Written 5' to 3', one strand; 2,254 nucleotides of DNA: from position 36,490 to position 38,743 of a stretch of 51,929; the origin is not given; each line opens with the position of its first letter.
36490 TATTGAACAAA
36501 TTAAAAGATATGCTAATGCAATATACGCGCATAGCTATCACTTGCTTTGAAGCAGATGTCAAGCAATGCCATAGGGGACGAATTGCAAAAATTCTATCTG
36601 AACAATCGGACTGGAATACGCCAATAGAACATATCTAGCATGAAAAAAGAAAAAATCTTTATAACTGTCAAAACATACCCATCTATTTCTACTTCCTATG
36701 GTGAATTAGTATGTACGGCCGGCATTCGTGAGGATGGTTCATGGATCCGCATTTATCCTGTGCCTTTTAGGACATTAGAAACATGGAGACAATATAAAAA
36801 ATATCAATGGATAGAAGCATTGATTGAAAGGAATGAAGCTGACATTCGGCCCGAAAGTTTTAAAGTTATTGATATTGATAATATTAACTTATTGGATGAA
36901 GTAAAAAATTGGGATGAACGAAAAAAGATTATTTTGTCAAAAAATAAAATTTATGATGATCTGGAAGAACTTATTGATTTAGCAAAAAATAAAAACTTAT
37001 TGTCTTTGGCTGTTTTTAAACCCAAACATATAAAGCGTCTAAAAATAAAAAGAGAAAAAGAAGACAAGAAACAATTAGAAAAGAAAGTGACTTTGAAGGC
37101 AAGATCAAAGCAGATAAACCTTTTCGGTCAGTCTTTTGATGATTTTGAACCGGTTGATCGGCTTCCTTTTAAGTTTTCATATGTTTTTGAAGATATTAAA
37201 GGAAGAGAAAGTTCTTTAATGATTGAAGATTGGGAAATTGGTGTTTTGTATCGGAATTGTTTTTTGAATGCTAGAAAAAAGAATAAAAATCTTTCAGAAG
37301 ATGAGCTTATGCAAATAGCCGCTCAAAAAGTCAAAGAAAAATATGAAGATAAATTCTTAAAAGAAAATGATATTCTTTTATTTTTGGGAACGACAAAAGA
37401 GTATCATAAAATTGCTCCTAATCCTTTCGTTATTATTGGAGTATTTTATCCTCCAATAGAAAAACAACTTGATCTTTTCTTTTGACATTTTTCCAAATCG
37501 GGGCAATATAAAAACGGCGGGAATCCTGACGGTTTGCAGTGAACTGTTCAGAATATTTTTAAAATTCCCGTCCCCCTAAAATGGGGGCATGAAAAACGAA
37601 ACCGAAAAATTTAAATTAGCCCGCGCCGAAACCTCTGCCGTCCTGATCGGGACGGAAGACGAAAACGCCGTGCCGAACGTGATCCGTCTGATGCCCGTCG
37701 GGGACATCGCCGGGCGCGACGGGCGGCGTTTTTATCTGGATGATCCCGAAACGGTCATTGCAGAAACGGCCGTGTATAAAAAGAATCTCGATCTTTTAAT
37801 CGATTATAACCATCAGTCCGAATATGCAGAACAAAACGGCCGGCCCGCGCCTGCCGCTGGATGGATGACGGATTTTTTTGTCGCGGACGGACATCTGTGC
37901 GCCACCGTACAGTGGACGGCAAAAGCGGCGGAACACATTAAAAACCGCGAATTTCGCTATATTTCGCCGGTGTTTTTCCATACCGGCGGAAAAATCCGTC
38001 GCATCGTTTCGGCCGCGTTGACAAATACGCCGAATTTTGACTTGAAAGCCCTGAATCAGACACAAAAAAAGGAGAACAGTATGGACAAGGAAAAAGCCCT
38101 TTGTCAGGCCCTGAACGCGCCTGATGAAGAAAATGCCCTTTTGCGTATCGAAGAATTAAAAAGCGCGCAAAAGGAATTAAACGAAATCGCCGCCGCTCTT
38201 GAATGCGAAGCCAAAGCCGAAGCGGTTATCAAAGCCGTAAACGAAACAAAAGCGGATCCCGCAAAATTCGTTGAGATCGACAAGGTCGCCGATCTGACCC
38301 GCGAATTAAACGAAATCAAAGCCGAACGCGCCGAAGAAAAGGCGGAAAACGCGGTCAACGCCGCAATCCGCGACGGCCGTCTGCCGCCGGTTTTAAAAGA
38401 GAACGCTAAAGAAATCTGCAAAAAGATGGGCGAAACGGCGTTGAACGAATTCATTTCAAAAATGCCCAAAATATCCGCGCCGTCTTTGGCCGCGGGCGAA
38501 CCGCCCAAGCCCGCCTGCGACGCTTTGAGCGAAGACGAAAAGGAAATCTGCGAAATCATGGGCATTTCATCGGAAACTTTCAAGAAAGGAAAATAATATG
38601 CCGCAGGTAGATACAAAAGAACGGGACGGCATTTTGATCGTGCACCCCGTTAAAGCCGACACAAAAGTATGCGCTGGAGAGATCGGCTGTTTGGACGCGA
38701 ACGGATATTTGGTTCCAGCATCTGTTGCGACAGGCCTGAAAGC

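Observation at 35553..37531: AT-rich two-gene moron splitting the Mu head module: YwgA/Panacea-like + DUF488 fusion with an unassignable 281-aa partner (candidate new defence or TA-like system)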

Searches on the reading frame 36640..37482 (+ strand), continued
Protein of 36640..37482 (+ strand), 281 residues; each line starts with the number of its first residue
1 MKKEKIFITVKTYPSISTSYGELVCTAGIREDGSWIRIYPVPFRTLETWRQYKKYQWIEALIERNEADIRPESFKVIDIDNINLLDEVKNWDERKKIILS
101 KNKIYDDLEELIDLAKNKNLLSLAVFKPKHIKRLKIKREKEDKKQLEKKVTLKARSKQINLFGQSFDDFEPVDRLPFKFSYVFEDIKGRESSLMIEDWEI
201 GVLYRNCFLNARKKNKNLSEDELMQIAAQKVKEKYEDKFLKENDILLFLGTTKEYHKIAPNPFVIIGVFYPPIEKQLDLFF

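Call 56: fold_search(model_id=the predicted structure, library=viral)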
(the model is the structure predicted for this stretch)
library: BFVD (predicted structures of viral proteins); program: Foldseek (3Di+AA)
matches with E <= 10: 555; with E <= 0.001: 3
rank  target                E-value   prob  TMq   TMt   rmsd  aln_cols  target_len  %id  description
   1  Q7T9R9                8.5e-05  0.99  0.24  0.21  11.8       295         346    9  Lef-3 [Adoxophyes orana granulovirus]
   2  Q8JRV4                1.8e-04  0.99  0.29  0.25   9.9       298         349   10  Late expression factor 3 [Phthorimaea operculella granulovirus]
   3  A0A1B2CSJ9            2.0e-04  0.97  0.27  0.24  12.8       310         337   11  PlxyGVORF95 protein [Plutella xylostella granulovirus]
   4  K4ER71                1.2e-03  0.97  0.28  0.25  11.2       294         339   10  Lef-3 [Epinotia aporema granulovirus]
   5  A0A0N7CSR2            2.1e-03  0.94  0.32  0.24  10.2       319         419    7  LEF-3 [Buzura suppressaria nuclear polyhedrosis virus]
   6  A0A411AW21            9.1e-03  0.93  0.20  0.22   5.6        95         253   12  Uncharacterized protein [Pantoea phage vB_PagM_LIET2]
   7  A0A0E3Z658            1.5e-02  0.33  0.23  0.11  19.9       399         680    8  Lef3 [Lambdina fiscellaria nucleopolyhedrovirus]
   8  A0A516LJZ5            2.1e-02  0.96  0.22  0.30  10.0       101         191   13  (no name in the UniProt tables at hand)
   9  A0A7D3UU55            3.7e-02  0.75  0.19  0.35   6.6        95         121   13  Uncharacterized protein [Fadolivirus 2]
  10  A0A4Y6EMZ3            4.0e-02  0.93  0.23  0.27   4.8        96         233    9  (no name in the UniProt tables at hand)
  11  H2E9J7                4.7e-02  0.44  0.20  0.15  13.2       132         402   14  ATP-dependent RecD2 DNA helicase-like helix-hairpin-helix domain-containing protein [Megavirus courdo7]
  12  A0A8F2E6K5            5.0e-02  0.93  0.21  0.06   4.0        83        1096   10  DNA-directed DNA polymerase [Streptomyces phage TunaTartare]
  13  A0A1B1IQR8            5.0e-02  0.54  0.21  0.33  15.4       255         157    7  (no name in the UniProt tables at hand)
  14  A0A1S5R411            5.7e-02  0.97  0.23  0.33   3.8        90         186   12  Uncharacterized protein [Pseudomonas phage pf16]
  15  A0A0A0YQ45            6.4e-02  0.85  0.21  0.39   4.7        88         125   16  Uncharacterized protein [Citrobacter phage Moon]
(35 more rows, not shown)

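Call 57: find_homologous_proteins(query=L003:3977-4828:+, max_evalue=0.001)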
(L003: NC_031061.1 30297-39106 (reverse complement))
Query L003:3977-4828:+ (284 aa): 633 proteins with E <= 0.001 among 1320 candidates; the best 120 are listed.
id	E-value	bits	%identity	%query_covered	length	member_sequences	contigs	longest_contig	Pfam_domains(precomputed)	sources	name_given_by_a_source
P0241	1.8e-187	640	100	95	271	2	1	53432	-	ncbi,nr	ncbi:hypothetical protein SEA_BATSTARR_43 [Gordonia phage BatStarr]|nr:hypothetical protein SEA_BATS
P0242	2.2e-121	423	64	96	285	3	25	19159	-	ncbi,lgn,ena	-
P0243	6.6e-121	421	64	97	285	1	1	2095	-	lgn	-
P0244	6.8e-118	411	63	96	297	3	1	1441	-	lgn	-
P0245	3.5e-117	409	65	96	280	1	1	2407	-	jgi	jgi:hypothetical protein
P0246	4.9e-117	409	62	97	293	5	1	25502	-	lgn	-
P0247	2.6e-116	406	62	96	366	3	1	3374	-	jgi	jgi:hypothetical protein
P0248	4.3e-116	406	62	97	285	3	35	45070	-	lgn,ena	-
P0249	9.0e-116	405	62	98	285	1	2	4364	-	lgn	-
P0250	1.7e-115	404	61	97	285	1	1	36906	-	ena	-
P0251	4.0e-112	393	61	97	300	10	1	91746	-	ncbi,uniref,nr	ncbi:hypothetical protein [Mycobacterium heckeshornense]|uniref:hypothetical protein n=1 Tax=Mycobac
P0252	1.4e-111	391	61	98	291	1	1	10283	-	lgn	-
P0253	8.9e-111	388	63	96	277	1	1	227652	-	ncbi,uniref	ncbi:hypothetical protein AAFP35_16885 [Gordonia sp. CPCC 206044]|uniref:hypothetical protein n=1 Ta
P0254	1.6e-101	358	57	97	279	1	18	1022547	-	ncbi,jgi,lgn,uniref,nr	ncbi:hypothetical protein L1080_037165 [Rhodococcus sp. MSC1_016]|jgi:hypothetical protein|uniref:hy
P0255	6.9e-94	333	54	96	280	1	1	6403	-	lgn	-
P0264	5.1e-90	320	52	97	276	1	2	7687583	-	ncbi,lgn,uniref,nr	ncbi:hypothetical protein FOH10_01455 [Nocardia otitidiscaviarum]|uniref:Uncharacterized protein n=1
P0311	7.5e-83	296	51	93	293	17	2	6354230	-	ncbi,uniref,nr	ncbi:hypothetical protein [Mycolicibacterium vanbaalenii]|uniref:hypothetical protein n=1 Tax=Mycoli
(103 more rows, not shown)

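Call 60: search_protein_families(library=padloc, proteins=[L003:3027-3974:+, L003:3977-4828:+], max_evalue=0.01)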
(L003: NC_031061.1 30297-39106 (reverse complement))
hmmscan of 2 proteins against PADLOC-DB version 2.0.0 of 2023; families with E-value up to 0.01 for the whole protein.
L003:3027-3974:+ (316 aa): 0 families

L003:3977-4828:+ (284 aa): 3 families
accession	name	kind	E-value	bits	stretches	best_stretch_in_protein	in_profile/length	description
PDLC04508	PDC-M19B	-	2.5e-48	162.9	1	10-277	3-268/269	-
PDLC04507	PDC-M19B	-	4.7e-25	86.5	1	11-273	6-244/252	-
PDLC04506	PDC-M19B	-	9.8e-23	78.9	1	10-125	9-129/236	-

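Call 74: find_encoding_contigs(protein=P0264, flank=5000, max_places=2)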
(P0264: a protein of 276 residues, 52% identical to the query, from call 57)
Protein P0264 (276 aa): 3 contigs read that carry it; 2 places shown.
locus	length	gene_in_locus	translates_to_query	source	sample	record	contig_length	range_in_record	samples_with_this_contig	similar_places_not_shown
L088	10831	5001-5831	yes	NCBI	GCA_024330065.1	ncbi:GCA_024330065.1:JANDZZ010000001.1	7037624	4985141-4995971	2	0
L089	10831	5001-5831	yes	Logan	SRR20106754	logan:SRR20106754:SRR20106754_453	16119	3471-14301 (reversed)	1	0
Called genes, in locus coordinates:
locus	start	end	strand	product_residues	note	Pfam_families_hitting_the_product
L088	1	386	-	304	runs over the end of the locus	PF01381:HTH_3, PF13560:HTH_31, PF19054:DUF5753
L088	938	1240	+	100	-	-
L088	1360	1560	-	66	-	-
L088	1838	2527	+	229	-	PF08447:PAS_3, PF03861:ANTAR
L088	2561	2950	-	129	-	-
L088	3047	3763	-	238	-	PF00300:His_Phos_1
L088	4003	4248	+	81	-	PF02604:PhdYeFM_antitox (weak)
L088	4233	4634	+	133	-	PF01850:PIN (weak)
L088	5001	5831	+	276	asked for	-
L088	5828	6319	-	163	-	PF04343:DUF488, PF22751:DUF488-N3a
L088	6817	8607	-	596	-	PF13360:PQQ_2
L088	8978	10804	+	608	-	PF13360:PQQ_2 (weak)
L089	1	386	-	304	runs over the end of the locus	PF01381:HTH_3, PF13560:HTH_31, PF19054:DUF5753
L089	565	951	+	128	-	-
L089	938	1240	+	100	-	-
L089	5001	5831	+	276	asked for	-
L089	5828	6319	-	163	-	PF04343:DUF488, PF22751:DUF488-N3a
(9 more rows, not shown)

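Call 75: find_encoding_contigs(protein=P0311, flank=5000, max_places=2)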
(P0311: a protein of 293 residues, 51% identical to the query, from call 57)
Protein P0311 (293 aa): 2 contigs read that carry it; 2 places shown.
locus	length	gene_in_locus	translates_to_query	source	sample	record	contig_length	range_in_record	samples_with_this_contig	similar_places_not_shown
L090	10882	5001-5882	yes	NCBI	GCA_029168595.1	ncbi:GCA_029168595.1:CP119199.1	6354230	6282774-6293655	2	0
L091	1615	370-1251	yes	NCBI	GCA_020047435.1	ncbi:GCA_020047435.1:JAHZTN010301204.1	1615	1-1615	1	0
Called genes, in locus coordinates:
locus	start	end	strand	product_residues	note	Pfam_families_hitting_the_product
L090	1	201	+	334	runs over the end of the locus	PF00561:Abhydrolase_1, PF12146:Hydrolase_4, PF12697:Abhydrolase_6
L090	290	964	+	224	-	PF00440:TetR_N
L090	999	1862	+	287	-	PF02737:3HCDH_N, PF00725:3HCDH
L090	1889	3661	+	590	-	PF06100:MCRA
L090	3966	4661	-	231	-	PF02518:HATPase_c (weak), PF13589:HATPase_c_3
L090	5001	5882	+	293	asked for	-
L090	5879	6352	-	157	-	PF04343:DUF488, PF22751:DUF488-N3a (weak)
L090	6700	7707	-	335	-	PF13011:LZ_Tnp_IS481, PF13384:HTH_23, PF13518:HTH_28, PF13551:HTH_29, PF13565:HTH_32, PF00665:rve, PF13683:rve_3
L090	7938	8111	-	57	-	-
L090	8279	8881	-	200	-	-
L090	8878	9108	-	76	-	-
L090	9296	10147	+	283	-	-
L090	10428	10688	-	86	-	PF13560:HTH_31, PF12844:HTH_19, PF01381:HTH_3, PF13443:HTH_26 (faint)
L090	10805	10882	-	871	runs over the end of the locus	PF06527:TniQ, PF00126:HTH_1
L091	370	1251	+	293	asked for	-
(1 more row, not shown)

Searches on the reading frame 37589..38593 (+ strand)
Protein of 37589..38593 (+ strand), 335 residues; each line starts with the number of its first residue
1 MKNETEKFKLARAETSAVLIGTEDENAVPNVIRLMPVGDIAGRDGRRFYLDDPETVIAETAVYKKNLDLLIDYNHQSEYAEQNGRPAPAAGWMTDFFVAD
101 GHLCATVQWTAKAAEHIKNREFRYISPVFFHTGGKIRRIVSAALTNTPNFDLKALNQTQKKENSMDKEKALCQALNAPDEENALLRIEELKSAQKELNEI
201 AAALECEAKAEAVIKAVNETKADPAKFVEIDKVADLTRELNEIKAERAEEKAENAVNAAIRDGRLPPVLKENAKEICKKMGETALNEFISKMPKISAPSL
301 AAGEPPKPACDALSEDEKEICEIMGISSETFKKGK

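Call 4: search_protein_families(library=pfam, proteins=[window:37589-38593:+], max_evalue=0.1)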
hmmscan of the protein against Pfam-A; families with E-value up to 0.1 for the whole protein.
window:37589-38593:+ (335 aa): 1 family
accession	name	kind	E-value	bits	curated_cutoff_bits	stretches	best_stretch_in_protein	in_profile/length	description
PF10123.14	Mu-like_Pro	-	1.3e-71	242.3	25.2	1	32-333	1-330/330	Mu-like prophage I protein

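Call 22: find_related_loci(query=window:37589-38593:+, collection=viral_contigs, flank=6000)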
Query window:37589-38593:+ (335 aa) in viral_contigs; peptide patterns used: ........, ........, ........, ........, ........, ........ (x = any residue, [..] = any of these).
8 stretches matched a pattern, but none encodes a relative of the query by tblastn (E <= 1e-3).

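Call 24: search_dna_similar(query=window:37589-38593:+, collection=phages, mode=protein, max_rows=25)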
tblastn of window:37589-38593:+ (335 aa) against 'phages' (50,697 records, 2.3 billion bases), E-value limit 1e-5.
Records with a match: 317; places in all: 317; records where one place covers at least 80% of the query: 137.
Best place of each record, by identity: <60% 317.
By first word of the organism name: Pseudomonas 147; Ralstonia 96; Bacteriophage 14; Vibrio 12; Escherichia 6; Yersinia 5; Rhodovulum 4; Klebsiella 3; Faecalibacterium 2; Ochrobactrum 2; and 18 more.
By host as written in the record: Ralstonia solanacearum 69; Pseudomonas aeruginosa 52; - 41; Pseudomonas aeruginosa PA14 32; Vibrio sp. 9; Ralstonia solanacearum Race 3, Biovar 1 6; Yersinia pestis EV76-CN 4; Escherichia coli 3; and 80 more.
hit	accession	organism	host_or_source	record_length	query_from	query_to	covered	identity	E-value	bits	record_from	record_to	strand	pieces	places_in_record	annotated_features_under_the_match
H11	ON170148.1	Ralstonia phage YO088_1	Ralstonia solanacearum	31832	27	333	92%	32.0%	5e-25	111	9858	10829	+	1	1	record has no annotation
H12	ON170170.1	Ralstonia phage YO098_1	Ralstonia solanacearum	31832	27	333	92%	32.0%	5e-25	111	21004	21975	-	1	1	record has no annotation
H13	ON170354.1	Ralstonia phage YO381_1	Ralstonia solanacearum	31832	27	333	92%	32.0%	5e-25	111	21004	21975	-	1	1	record has no annotation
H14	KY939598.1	Alteromonadaceae phage B23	Alteromonadaceae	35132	28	333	91%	31.9%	7e-31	128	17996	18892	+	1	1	I protein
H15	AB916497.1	Ralstonia phage RS138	Ralstonia solanacearum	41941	32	333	90%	31.5%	2e-20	98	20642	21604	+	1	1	Mu-like prophage I protein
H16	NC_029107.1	Ralstonia phage RS138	Ralstonia solanacearum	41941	32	333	90%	31.5%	2e-20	98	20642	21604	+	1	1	head maturation protease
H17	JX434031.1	Pseudomonas phage JBD24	-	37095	4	335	99%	28.6%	1e-20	99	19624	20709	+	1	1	hypothetical protein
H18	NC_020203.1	Pseudomonas phage JBD24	-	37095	4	335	99%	28.6%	1e-20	99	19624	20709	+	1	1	head maturation protease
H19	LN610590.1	Pseudomonas phage vB_PaeS_PAO1_Ab30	Pseudomonas aeruginosa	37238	4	335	99%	28.6%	1e-20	99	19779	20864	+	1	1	ORF40: putative protease (I) and scaffold (Z) protein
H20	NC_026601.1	Pseudomonas phage vB_PaeS_PAO1_Ab30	Pseudomonas aeruginosa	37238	4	335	99%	28.6%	1e-20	99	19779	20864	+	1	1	ORF40: head maturation protease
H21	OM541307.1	Pseudomonas phage WX_01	Pseudomonas aeruginosa ZS-PA-05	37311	4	335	99%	28.6%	1e-20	99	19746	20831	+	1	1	protease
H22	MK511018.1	Pseudomonas phage vB_Pae_CF28a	Pseudomonas aeruginosa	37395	4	335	99%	28.6%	1e-20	99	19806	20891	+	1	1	hypothetical protein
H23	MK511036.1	Pseudomonas phage vB_Pae_BR327a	Pseudomonas aeruginosa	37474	4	335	99%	28.6%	1e-20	99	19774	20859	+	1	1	hypothetical protein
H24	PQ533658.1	Pseudomonas phage Hali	Pseudomonas aeruginosa PA14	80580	4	335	99%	28.6%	1e-20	99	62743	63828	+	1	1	protease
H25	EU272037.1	Pseudomonas phage MP38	Pseudomonas aeruginosa PA14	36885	4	335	99%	28.6%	3e-20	97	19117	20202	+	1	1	ORF33: protease (I) and scaffold (Z) protein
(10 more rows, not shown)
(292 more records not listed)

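Call 81: find_encoding_contigs(protein=window:37589-38593:+, flank=5000, max_places=10)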
Protein window:37589-38593:+ (335 aa): 14 contigs read that carry it; 8 places shown.
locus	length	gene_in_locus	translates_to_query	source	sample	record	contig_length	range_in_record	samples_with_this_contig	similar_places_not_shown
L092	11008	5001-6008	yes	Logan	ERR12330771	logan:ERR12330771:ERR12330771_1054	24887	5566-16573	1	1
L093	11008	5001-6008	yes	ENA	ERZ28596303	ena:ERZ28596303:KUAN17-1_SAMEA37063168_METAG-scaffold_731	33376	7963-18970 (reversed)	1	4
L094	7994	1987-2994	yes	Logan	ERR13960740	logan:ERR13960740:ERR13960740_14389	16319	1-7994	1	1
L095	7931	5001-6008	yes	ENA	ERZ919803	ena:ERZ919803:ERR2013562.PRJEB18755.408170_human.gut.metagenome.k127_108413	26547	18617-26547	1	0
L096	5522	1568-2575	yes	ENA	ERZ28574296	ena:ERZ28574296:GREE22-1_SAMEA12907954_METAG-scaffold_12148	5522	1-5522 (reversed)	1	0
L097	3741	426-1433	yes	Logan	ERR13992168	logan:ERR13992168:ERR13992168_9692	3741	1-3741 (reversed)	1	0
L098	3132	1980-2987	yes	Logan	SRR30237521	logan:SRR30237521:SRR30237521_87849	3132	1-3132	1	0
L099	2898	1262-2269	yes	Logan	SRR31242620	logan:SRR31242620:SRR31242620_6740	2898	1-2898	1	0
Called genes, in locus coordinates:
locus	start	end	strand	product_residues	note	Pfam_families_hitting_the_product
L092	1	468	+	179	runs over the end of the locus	PF06074:Portal_Mu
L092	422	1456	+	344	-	PF06074:Portal_Mu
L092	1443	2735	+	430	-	PF04233:Phage_Mu_F, PF18810:PBECR2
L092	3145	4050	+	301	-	PF04343:DUF488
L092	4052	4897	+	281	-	-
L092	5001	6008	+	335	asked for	PF10123:Mu-like_Pro_N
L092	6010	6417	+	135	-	-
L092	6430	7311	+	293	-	PF10124:Mu-like_gpT, PF25209:Phage_capsid_4 (weak)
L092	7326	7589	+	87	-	PF17891:FluMu_N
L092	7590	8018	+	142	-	PF07030:Phage_Mu_Gp36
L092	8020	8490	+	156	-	PF05069:Phage_tail_S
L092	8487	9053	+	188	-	PF08873:Phage_Mu_Gp37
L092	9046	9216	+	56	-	PF10948:DUF2635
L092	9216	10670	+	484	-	PF17481:Phage_sheath_domII (weak), PF04984:Phage_sheath_1, PF17482:Phage_sheath_1C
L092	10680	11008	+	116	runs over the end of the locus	PF10618:Tail_tube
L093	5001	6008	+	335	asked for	PF10123:Mu-like_Pro_N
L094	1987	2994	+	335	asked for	PF10123:Mu-like_Pro_N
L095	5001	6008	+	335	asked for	PF10123:Mu-like_Pro_N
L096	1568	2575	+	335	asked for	PF10123:Mu-like_Pro_N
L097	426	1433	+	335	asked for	PF10123:Mu-like_Pro_N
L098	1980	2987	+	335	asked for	PF10123:Mu-like_Pro_N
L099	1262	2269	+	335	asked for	PF10123:Mu-like_Pro_N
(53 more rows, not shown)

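Call 82: find_related_loci(query=window:37589-38593:+, collection=metagenome_contigs, flank=6000)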
Query window:37589-38593:+ (335 aa) in metagenome_contigs; peptide patterns used: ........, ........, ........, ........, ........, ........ (x = any residue, [..] = any of these).
143 stretches matched a pattern; 6 encode a relative of the query (tblastn E <= 1e-3); 4 distinct loci.
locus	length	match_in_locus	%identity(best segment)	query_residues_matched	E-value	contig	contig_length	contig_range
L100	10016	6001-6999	87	1-335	0e+0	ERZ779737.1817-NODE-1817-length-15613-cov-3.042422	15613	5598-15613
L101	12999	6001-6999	84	1-335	0e+0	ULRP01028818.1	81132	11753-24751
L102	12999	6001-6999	88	1-335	0e+0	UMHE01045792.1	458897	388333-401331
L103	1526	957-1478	80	1-176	7e-99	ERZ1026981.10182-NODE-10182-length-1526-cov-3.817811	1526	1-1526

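Call 86: search_protein_families(library=padloc, proteins=[L101:4519-4980:+, L101:4974-5729:+, L100:4857-5144:+, L100:5160-5405:+], max_evalue=0.01)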
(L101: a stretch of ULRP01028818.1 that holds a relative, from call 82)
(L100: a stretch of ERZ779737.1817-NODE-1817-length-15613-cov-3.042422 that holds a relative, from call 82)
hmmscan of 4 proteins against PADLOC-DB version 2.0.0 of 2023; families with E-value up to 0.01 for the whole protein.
L101:4519-4980:+ (154 aa): 5 families
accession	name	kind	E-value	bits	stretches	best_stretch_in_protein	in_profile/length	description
PDLC04538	PDC-M24A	-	1.9e-46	156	1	5-151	2-145/146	-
PDLC04536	PDC-M24A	-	6.9e-23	79.2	1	1-121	1-122/148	-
PDLC04537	PDC-M24A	-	2.9e-14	51.3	1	6-92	2-85/166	-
PDLC04533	PDC-M24A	-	1.4e-09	36.1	1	74-141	69-134/151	-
PDLC04535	PDC-M24A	-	0.00014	19.9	1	96-123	111-138/181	-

L101:4974-5729:+ (252 aa): 2 families
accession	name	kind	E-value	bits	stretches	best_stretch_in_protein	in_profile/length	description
PDLC04539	PDC-M24B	-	4.7e-97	322.5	1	3-252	4-255/255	-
PDLC04540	PDC-M24B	-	1.4e-22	78.5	1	23-251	21-254/256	-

L100:4857-5144:+ (96 aa): 0 families

L100:5160-5405:+ (82 aa): 0 families
